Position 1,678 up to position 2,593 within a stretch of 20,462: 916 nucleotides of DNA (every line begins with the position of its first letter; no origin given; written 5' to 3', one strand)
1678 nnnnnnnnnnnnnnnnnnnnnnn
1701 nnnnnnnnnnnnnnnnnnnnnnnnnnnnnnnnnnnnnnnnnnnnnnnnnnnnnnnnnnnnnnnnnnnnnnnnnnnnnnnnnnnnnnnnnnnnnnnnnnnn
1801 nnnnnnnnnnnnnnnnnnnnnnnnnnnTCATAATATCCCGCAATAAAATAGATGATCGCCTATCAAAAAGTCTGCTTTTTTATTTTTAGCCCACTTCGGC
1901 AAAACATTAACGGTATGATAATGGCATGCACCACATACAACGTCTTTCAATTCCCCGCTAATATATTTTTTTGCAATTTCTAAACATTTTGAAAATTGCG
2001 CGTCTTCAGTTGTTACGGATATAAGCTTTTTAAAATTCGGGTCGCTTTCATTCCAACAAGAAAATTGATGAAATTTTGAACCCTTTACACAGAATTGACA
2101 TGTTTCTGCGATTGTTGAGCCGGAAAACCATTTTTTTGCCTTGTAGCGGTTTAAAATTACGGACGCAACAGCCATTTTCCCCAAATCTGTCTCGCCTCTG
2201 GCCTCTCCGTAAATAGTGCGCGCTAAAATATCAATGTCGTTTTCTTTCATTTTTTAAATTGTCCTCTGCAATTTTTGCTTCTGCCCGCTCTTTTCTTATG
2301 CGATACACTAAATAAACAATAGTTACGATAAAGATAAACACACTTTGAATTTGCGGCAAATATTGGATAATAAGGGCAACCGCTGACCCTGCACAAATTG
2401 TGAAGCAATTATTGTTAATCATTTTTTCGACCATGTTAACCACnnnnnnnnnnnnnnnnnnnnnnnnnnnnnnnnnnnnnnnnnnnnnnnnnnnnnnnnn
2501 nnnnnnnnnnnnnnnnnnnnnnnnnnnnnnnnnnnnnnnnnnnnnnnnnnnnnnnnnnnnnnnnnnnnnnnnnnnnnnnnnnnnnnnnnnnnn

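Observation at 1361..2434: Lysis cassette with overlapped spanins and an extra 42-aa membrane ORF: diderm host inferred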

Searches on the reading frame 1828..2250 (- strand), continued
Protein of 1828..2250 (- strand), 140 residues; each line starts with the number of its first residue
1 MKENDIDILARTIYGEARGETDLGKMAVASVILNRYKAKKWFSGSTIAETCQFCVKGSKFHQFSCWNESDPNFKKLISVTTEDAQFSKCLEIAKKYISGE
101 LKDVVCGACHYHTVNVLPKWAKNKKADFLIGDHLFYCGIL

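Call 18: find_related_loci(query=A1, collection=genome_contigs, flank=6000)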
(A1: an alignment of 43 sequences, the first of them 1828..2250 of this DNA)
Query A1 (140 aa) in genome_contigs; peptide patterns used: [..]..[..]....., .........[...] (x = any residue, [..] = any of these).
600 stretches matched a pattern (row limit reached: there are more); 586 encode a relative of the query (tblastn E <= 1e-3); the best 80 are kept; 80 distinct loci.
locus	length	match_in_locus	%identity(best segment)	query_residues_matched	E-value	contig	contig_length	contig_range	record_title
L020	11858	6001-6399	64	2-136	2e-53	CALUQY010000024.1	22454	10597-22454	MAG: Candidatus Gastranaerophilales bacterium isolate BRZ_KI__bin23 genome assembly, contig: BRZ_KI__NODE_3035_length_22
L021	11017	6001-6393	58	1-139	7e-50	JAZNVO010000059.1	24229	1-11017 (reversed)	MAG: Alphaproteobacteria bacterium isolate T1900044789_TS20190255.MAGScoT_cleanbin_000022 SGB_2638_k141_1175480, whole g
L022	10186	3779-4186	52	4-136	1e-44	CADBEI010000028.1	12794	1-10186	MAG: uncultured proteobacterium isolate RUG13901 genome assembly, contig: RUG13901_asm_28, whole genome shotgun sequence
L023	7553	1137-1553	49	1-136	1e-43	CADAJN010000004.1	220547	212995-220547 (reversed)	MAG: uncultured proteobacterium isolate RUG13362 genome assembly, contig: RUG13362_asm_4, whole genome shotgun sequence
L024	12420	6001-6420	49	3-139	1e-43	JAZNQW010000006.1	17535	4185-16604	MAG: Alphaproteobacteria bacterium isolate T1900044823_TS20190289.MAGScoT_cleanbin_000011 SGB_2851_k141_2553491, whole g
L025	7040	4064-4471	50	4-136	4e-43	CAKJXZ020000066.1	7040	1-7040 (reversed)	Proteobacteria bacterium isolate MAG-R073 genome assembly, contig: k141_41280, whole genome shotgun sequence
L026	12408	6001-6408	50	4-136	3e-43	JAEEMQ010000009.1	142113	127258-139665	MAG: Alphaproteobacteria bacterium isolate Tb.RUG.243 k141_3213592_flag=1_multi=13.2208_len=142113, whole genome shotgun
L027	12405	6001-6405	50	1-137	1e-42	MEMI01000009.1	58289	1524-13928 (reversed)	MAG: Alphaproteobacteria bacterium RIFCSPHIGHO2_02_FULL_46_13 rifcsphigho2_02_scaffold_1509, whole genome shotgun sequen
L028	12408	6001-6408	50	4-136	6e-43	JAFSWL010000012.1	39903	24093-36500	MAG: Alphaproteobacteria bacterium isolate RGIG3536 Goat_Rumen.Co__c350939, whole genome shotgun sequence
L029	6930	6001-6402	51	1-136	4e-42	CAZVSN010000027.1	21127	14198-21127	MAG TPA_asm: uncultured Micavibrio sp. isolate SRP286056_co2_271 genome assembly, contig: NODE_3758_length_21127_cov_25.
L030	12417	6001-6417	50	1-136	2e-41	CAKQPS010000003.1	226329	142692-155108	MAG: uncultured Alphaproteobacteria bacterium isolate REFINED_METABAT215_TOP10_CONTIGS_1500_ASSEMBLY_K77_MERGED__Hadza_M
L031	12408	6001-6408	53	4-136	8e-41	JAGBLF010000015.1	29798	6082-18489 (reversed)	MAG: Alphaproteobacteria bacterium isolate RGIG9217 Water_deer_Rumen-1__c249215, whole genome shotgun sequence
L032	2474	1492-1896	54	5-136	3e-40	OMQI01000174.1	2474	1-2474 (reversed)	uncultured Rhodospirillaceae bacterium isolate RUG772 genome assembly, contig: k87_47363401, whole genome shotgun sequen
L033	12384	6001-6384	49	4-139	2e-40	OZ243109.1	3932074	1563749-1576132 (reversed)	MAG: Parvibaculaceae bacterium isolate d6b24224-2beb-412f-9baf-8c6252591611 genome assembly, chromosome: 1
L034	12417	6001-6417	49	1-136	3e-40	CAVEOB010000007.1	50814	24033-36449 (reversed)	[Ruminococcus] gnavus isolate H07648-L1_cleanbin_000019 genome assembly, contig: Spades_H07648-L1_contig_262, whole geno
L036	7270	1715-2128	50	2-136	5e-40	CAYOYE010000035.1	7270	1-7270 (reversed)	MAG TPA_asm: uncultured Azospirillaceae bacterium isolate SRP222552_co1_183 genome assembly, contig: NODE_11264_length_7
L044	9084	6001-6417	51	5-139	1e-37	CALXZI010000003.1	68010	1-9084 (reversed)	MAG: uncultured Alphaproteobacteria bacterium isolate BRZ_RN__bin68 genome assembly, contig: BRZ_RN__NODE_399_length_680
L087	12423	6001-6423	47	3-139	2e-35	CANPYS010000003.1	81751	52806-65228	MAG: uncultured Alphaproteobacteria bacterium isolate Lapin-001__bin79 genome assembly, contig: Lapin-001__NODE_438_leng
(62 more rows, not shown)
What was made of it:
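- Several hydrolase hits are in Pseudobdellovibrionaceae and Micavibrio MAGs (call 18).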

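Call 21: find_related_loci(query=A1, collection=viral_contigs, flank=4000)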
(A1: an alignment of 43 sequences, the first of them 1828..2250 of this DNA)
Query A1 (140 aa) in viral_contigs; peptide patterns used: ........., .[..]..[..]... (x = any residue, [..] = any of these).
600 stretches matched a pattern (row limit reached: there are more); 590 encode a relative of the query (tblastn E <= 1e-3); the best 80 are kept; 80 distinct loci.
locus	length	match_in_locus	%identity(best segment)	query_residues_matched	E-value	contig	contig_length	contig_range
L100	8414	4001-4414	70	2-139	2e-63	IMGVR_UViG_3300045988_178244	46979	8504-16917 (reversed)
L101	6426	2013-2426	65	2-139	2e-62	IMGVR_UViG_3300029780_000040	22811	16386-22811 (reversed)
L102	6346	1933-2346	66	2-139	1e-62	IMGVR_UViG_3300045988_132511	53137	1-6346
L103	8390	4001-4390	61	2-139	1e-53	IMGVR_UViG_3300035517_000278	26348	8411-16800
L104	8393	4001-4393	58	1-139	6e-49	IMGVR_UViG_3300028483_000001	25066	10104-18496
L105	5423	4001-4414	50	2-136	4e-40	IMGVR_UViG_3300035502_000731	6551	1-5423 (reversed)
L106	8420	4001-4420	47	3-139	3e-38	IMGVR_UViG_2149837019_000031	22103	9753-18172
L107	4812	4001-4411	50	1-139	3e-38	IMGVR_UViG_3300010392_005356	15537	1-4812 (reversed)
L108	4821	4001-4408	50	2-139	1e-37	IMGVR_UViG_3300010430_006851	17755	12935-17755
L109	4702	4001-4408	44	2-139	2e-36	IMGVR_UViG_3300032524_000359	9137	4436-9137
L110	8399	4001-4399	44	1-140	1e-36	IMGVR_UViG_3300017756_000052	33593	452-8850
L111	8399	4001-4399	44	1-140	2e-36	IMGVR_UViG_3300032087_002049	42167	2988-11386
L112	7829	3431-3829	43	2-136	5e-36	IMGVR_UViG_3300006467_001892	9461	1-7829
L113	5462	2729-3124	44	1-139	6e-36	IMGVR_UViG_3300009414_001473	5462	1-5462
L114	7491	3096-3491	44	1-139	7e-36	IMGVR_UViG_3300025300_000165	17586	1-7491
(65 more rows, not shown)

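Call 23: find_encoding_contigs(protein=P0008, flank=10000, max_places=2)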
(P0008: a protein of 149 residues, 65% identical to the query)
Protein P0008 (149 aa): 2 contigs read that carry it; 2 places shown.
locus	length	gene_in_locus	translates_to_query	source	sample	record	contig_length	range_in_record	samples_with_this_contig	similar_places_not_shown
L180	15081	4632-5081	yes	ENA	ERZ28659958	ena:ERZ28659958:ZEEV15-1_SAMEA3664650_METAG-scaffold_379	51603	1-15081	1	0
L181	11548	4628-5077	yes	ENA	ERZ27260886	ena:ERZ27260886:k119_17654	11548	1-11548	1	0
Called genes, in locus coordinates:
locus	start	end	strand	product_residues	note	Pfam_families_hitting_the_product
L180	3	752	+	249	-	?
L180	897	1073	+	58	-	-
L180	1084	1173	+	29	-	-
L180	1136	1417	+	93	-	-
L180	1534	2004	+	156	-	-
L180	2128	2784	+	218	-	-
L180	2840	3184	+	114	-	-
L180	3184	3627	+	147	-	PF25223:DUF7841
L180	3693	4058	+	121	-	-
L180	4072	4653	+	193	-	-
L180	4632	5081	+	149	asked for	PF07486:Hydrolase_2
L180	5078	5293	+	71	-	-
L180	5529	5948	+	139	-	PF00075:RNase_H, PF13456:RVT_3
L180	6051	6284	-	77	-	-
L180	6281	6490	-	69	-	-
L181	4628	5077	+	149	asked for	PF07486:Hydrolase_2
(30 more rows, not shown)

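Call 24: find_encoding_contigs(protein=P0002, flank=10000, max_places=2)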
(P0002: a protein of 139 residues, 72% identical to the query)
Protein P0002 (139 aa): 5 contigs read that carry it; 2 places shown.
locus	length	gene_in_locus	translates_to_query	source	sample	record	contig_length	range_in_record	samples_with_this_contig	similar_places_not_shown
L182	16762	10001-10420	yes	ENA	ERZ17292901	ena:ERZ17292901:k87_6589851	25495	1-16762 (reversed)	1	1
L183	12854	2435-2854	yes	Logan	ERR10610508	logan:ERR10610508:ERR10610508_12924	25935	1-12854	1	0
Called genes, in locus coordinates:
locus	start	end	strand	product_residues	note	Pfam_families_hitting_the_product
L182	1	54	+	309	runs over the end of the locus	-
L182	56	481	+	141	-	-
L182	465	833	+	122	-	-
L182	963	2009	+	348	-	-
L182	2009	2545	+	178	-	-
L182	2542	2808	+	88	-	-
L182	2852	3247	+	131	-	-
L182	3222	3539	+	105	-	-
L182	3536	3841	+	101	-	-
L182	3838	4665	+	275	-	-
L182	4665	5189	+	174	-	-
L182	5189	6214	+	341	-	PF18338:BppL_N (faint)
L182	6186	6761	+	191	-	PF16778:Phage_tail_APC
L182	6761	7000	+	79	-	-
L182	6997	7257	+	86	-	-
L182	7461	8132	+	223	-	-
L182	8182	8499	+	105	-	-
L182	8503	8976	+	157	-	PF25223:DUF7841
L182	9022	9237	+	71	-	-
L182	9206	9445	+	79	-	-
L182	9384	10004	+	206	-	-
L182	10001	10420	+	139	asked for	PF07486:Hydrolase_2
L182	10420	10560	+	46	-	-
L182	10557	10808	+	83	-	-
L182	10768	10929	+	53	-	-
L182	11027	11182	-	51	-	PF19891:DUF6364 (weak)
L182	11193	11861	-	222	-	-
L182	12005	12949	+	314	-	-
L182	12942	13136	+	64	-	-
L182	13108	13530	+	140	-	PF06147:DUF968 (faint)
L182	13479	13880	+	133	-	-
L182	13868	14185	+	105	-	-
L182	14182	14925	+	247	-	-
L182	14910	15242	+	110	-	-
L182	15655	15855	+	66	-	-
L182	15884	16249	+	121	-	-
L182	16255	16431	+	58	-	-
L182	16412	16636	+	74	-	-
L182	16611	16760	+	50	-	?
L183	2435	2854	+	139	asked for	PF07486:Hydrolase_2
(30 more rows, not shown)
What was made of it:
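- Gene callers did call it in L182 (call 24).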

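Call 28: search_solved_structures(query=window:1828-2250:-, max_evalue=0.01, show_alignments=2)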
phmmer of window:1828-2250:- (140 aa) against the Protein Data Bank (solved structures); distinct sequences matched with E-value up to 0.01: 2.
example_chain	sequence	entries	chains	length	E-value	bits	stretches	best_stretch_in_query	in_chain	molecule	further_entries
4f55_A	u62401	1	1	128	2.7e-07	34.1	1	3-39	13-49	Spore cortex-lytic enzyme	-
4fet_B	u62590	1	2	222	7.7e-07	32.6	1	3-39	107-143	Spore cortex-lytic enzyme prepeptide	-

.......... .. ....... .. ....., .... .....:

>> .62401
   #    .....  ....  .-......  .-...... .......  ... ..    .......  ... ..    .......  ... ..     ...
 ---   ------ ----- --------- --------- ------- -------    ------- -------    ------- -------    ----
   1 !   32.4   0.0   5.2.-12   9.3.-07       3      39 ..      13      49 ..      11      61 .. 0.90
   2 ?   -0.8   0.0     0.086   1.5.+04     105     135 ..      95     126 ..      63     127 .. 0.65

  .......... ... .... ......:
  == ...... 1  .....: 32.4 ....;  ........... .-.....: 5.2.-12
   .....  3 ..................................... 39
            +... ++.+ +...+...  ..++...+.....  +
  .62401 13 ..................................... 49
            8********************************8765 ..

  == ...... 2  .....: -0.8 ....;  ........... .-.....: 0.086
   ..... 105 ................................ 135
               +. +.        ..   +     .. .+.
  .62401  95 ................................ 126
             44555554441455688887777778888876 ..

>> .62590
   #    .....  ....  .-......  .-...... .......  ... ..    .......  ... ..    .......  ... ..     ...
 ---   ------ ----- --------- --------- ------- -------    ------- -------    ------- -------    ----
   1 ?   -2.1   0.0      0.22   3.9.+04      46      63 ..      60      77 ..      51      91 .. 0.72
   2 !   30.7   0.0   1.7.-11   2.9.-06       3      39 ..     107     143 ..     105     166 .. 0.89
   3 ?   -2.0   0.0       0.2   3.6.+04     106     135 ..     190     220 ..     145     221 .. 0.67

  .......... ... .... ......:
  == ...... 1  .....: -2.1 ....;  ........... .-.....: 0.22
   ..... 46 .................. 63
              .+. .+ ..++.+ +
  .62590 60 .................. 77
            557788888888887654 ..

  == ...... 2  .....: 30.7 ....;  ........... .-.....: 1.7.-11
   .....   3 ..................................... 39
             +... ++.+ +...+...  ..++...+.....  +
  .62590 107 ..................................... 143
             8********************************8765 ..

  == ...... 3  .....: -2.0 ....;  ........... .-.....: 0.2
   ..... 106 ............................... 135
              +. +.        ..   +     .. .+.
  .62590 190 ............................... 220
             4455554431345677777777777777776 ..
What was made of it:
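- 1828..2250 (-): Soluble endolysin, 140 aa, Hydrolase_2 (SleB/CwlJ-type cell-wall hydrolase). It has no signal peptide and no SAR/TMD. Residues 3-39, including the YGEARGE motif, align to SleB structures 4F55/4FET (call 28).
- On Hydrolase_2 (SleB/CwlJ-type cell-wall hydrolase) used as a phage endolysin: The YGEARGE motif aligns to SleB structures 4F55/4FET (call 28).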

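Call 30: search_dna_similar(query=window:1828-2250:-, collection=phages, mode=protein, max_evalue=1e-8, max_rows=40)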
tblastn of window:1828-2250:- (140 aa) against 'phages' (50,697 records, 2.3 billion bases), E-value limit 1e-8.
Records with a match: 74; places in all: 74; records where one place covers at least 80% of the query: 74.
Best place of each record, by identity: 60-80% 2; <60% 72.
By first word of the organism name: Klebsiella 22; Pseudomonas 17; Stenotrophomonas 16; Roseobacter 4; Dulem 2; Bacteriophage 2; Nitrincola 2; Caulobacter 2; Xanthomonas 2; Pelagibacter 1; and 4 more.
By host as written in the record: Stenotrophomonas maltophilia 11; Pseudomonas aeruginosa 9; Klebsiella pneumoniae K23 7; Klebsiella pneumoniae 6; - 5; Pseudomonas sp. ANT_H14 2; Klebsiella pneumoniae M-9 2; Klebsiella sp. 2; and 24 more.
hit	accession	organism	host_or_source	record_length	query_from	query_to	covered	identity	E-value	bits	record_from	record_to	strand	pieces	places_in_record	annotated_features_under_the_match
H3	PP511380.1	Dulem virus 29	Eulemur fulvus collaris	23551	1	136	97%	62.5%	4e-52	181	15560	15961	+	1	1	cell wall hydrolase | hypothetical protein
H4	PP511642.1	Dulem virus 29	Varecia variegata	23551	1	136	97%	62.5%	4e-52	181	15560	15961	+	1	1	cell wall hydrolase | hypothetical protein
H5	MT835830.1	Bacteriophage sp.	human fecal samples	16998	1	139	99%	46.6%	1e-27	112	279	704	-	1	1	record has no annotation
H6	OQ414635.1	Pelagibacter phage EXVC031P Hodr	Candidadtus Pelagibacter sp. HTCC1062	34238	4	139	97%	41.9%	3e-27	110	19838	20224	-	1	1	hypothetical protein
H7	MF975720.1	Pseudomonas phage VW-6S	Pseudomonas sivasensis W-6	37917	3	136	96%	41.4%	9e-13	69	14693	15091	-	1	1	cell wall hydrolase,putative endolysin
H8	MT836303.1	Bacteriophage sp.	human fecal samples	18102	3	136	96%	40.7%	6e-14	73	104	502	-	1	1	record has no annotation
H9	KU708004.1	Pseudomonas phage phiAH14a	Pseudomonas sp. ANT_H14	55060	3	136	96%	40.7%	6e-13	70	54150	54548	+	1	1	peptidoglycan hydrolase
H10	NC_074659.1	Pseudomonas phage phiAH14a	Pseudomonas sp. ANT_H14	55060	3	136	96%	40.7%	6e-13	70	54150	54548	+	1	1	peptidoglycan hydrolase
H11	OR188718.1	Pseudomonas phage LPPA56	Pseudomonas aeruginosa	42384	2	136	96%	38.4%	2e-20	92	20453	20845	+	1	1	hypothetical protein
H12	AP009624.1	Pseudomonas phage PAJU2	Pseudomonas aeruginosa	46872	6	136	94%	38.1%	1e-16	81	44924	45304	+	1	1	putative endolysin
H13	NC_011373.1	Pseudomonas phage PAJU2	Pseudomonas aeruginosa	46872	6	136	94%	38.1%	1e-16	81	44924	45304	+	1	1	endolysin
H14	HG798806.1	Pseudomonas phage vB_PaeP_Tr60_Ab31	Pseudomonas aeruginosa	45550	6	136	94%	38.1%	1e-15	77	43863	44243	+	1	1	Putative endolysin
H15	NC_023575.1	Pseudomonas phage vB_PaeP_Tr60_Ab31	Pseudomonas aeruginosa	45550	6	136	94%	38.1%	1e-15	77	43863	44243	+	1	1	endolysin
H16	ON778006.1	Pseudomonas phage vB_Pae_HB2107-3I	Pseudomonas aeruginosa PA14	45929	6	136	94%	38.1%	1e-15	77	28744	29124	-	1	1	cell wall hydrolase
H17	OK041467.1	Pseudomonas phage PAE2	Pseudomonas aeruginosa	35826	6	136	94%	38.1%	2e-15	77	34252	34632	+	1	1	putative cell wall hydrolase protein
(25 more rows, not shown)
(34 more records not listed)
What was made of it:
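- On Hydrolase_2 (SleB/CwlJ-type cell-wall hydrolase) used as a phage endolysin: Homologues are annotated as endolysin in Pseudomonas, Klebsiella and other phages (call 30).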

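Call 50: search_protein_families(library=ncbifam, proteins=[window:1828-2250:-], max_evalue=1)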
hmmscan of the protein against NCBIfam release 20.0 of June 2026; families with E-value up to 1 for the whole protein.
window:1828-2250:- (140 aa): 2 families
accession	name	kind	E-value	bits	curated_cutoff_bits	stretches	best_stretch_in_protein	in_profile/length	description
TIGR02869.1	spore_SleB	equivalog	7.4e-10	39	236.5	1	2-40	85-123/201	spore cortex-lytic enzyme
NF033610.1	SLATT_3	domain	0.15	12.1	45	1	25-91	61-134/170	SLATT domain-containing protein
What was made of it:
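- The hydrolase shares its family with spore cortex-lytic enzymes (calls 28, 50).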

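Call 75: search_dna_similar(query=window:1828-2250:-, collection=plasmids, mode=protein, max_evalue=1e-12, max_rows=25)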
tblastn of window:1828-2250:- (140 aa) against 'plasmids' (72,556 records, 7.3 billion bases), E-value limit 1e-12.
Records with a match: 6; places in all: 6; records where one place covers at least 80% of the query: 6.
Best place of each record, by identity: <60% 6.
By first word of the organism name: Rhizobium 3; Thalassospira 1; Azospirillum 1; Pseudorhodobacter 1.
By predicted mobility (MOB-suite, as given by PLSDB): conjugative 3; non-mobilizable 2; mobilizable 1.
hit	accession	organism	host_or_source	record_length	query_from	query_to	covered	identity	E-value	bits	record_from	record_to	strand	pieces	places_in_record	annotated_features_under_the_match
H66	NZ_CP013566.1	Rhizobium phaseoli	Phaseolus vulgaris,Whole ...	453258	3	136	96%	43.5%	3e-27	112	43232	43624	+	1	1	cell wall hydrolase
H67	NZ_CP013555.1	Rhizobium phaseoli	-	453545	3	136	96%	43.5%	3e-27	112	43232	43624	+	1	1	cell wall hydrolase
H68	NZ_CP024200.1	Thalassospira marina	-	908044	5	136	94%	42.1%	9e-27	110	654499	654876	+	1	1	cell wall hydrolase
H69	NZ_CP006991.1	Rhizobium etli bv. mimosae str. IE4771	Phaseolus vulgaris,whole organism,nodule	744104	8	139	94%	38.4%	9e-17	82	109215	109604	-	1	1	cell wall hydrolase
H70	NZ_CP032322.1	Azospirillum argentinense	soil sample,Agricultural field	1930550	7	136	93%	35.6%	2e-15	79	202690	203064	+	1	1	record has no annotation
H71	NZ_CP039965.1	Pseudorhodobacter turbinis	single bacterial isolate,Turban shell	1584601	9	136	91%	34.4%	5e-14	74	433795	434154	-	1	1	record has no annotation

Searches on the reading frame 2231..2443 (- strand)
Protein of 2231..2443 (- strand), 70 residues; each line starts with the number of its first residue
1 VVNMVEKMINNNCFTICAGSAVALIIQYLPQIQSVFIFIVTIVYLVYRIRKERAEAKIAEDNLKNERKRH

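Call 6: search_protein_families(library=pfam, proteins=[window:2231-2443:-], max_evalue=1)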
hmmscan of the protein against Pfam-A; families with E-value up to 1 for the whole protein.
window:2231-2443:- (70 aa): 3 families
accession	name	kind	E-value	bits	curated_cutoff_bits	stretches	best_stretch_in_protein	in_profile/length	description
PF07047.17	OPA3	-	0.097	13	25.7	1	33-68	77-112/121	Optic atrophy 3 protein (OPA3)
PF09402.16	MSC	-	0.11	12.3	29.7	1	20-60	212-252/337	Man1-Src1p-C-terminal domain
PF01034.25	Syndecan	-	0.22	12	25.2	1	32-51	17-36/64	Syndecan domain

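Call 7: search_protein_families(library=phrogs, proteins=[window:2231-2443:-], max_evalue=1)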
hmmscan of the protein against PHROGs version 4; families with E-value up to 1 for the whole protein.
window:2231-2443:- (70 aa): 3 families
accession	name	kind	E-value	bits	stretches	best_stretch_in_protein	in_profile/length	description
phrog_13707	-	unknown function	0.065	14.3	1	37-68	44-75/89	-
phrog_3913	-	unknown function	0.16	13.2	1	34-62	12-41/89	-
phrog_4249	-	unknown function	0.25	12.4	1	39-57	22-40/63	-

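Call 50: search_protein_families(library=ncbifam, proteins=[window:2231-2434:-], max_evalue=1)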
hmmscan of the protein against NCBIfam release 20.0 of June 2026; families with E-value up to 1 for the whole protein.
window:2231-2434:- (67 aa): 2 families
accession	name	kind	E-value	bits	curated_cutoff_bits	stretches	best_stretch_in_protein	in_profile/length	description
TIGR00367.1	TIGR00367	hypoth_equivalog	0.026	13.6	179.65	1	21-64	117-167/312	calcium/sodium antiporter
NF004913.0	PRK06271.1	equivalog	0.11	11.8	211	1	18-43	46-71/220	V-type ATP synthase subunit K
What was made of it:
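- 2231..2434 (-): Holin-like protein, 67 aa. It has two hydrophobic segments (about residues 10-26 and 32-45) and a highly charged C-terminal tail (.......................). The N-terminus reads M-V-E-K-M, which could be a dual start. The gene overlaps the hydrolase start by 20 nt. The window protein itself has no significant family hit (calls 6, 7, 50).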
